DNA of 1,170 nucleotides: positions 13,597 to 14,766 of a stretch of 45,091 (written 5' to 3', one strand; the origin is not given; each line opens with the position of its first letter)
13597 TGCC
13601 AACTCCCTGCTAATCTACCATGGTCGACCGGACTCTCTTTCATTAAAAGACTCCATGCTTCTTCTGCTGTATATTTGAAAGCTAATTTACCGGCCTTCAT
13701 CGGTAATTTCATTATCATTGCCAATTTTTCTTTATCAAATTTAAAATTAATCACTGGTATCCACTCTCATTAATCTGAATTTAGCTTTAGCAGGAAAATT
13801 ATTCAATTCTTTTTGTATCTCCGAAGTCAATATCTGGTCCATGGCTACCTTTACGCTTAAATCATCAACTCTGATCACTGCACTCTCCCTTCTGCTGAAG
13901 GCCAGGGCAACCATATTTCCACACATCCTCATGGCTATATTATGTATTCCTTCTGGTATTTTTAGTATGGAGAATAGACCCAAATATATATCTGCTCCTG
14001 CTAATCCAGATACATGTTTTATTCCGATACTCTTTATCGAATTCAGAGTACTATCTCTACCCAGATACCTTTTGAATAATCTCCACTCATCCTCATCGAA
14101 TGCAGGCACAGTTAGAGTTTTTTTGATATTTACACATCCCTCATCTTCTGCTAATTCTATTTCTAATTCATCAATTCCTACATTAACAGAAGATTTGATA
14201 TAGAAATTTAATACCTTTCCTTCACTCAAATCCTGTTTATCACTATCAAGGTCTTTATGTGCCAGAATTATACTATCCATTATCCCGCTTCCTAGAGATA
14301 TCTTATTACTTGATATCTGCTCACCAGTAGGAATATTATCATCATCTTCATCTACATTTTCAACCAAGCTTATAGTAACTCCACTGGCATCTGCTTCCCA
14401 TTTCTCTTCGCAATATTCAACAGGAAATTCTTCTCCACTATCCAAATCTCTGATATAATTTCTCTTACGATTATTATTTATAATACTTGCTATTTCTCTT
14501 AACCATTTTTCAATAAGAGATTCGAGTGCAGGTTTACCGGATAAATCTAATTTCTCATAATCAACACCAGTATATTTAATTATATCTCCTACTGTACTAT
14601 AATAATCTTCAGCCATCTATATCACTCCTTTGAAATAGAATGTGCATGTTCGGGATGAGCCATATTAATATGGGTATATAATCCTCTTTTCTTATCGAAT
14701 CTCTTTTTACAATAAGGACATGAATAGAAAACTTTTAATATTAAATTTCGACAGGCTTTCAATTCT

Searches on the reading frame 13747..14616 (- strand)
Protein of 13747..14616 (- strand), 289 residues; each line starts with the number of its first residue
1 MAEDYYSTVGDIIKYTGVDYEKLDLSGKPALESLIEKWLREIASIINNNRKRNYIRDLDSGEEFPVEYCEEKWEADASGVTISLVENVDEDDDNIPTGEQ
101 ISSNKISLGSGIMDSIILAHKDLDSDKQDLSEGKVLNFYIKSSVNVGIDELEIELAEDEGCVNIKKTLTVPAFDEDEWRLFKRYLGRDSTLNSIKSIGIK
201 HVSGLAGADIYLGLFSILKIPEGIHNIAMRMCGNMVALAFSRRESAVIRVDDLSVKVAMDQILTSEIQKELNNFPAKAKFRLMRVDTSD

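Call 117: search_protein_families(library=phrogs, proteins=[window:13747-14616:-], max_evalue=0.00001)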
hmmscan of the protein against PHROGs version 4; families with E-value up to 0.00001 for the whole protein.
window:13747-14616:- (289 aa): 1 family
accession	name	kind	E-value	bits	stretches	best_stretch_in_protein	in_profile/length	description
phrog_27112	-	unknown function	4.3e-14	53.8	1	221-276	60-115/136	-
